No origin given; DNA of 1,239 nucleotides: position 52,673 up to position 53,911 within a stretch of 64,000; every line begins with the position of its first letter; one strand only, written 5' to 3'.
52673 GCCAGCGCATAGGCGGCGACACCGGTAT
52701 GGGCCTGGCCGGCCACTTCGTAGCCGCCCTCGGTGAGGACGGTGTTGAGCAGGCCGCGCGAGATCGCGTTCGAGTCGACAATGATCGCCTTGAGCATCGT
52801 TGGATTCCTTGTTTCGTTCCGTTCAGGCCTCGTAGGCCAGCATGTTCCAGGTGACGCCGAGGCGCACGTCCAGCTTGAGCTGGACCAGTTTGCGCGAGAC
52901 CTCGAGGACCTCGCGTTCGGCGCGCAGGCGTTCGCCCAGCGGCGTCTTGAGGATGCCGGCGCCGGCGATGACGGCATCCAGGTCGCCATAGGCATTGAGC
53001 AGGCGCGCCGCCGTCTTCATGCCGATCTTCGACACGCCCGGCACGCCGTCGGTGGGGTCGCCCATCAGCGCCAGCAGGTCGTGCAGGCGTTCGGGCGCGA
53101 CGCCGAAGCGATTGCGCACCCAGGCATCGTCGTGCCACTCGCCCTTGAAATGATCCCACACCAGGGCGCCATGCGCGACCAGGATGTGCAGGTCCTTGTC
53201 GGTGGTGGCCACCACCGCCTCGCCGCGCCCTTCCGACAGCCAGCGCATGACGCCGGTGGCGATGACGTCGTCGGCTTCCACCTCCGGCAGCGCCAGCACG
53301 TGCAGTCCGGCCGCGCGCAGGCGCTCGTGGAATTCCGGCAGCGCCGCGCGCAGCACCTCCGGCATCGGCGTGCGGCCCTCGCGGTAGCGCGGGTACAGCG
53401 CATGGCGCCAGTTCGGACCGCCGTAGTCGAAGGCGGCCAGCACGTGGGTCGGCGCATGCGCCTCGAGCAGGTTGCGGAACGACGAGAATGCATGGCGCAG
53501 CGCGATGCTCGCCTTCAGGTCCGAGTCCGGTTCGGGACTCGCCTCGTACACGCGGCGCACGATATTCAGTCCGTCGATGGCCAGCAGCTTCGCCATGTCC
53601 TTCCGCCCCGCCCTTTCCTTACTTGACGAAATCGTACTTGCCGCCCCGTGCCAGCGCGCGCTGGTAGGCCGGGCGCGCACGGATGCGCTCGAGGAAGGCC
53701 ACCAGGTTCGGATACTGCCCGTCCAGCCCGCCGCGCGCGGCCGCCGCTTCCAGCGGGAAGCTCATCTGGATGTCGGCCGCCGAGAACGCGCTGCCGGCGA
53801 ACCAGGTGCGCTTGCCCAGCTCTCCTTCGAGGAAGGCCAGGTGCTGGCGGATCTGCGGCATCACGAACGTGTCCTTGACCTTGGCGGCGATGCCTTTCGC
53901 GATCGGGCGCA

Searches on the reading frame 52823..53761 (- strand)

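Call 51: search_protein_families(library=pfam, proteins=[window:52823-53761:-], max_evalue=0.00001)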
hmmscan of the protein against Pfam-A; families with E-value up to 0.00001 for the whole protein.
window:52823-53761:- (312 aa): 2 families
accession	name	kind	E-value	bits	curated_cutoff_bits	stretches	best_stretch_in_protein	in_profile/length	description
PF02739.22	5_3_exonuc_N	-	3.8e-30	105.2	34.3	1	58-220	1-164/164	5'-3' exonuclease, N-terminal resolvase-like domain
PF01367.25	5_3_exonuc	-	1.1e-23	84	40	1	221-310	1-91/97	5'-3' exonuclease, C-terminal SAM fold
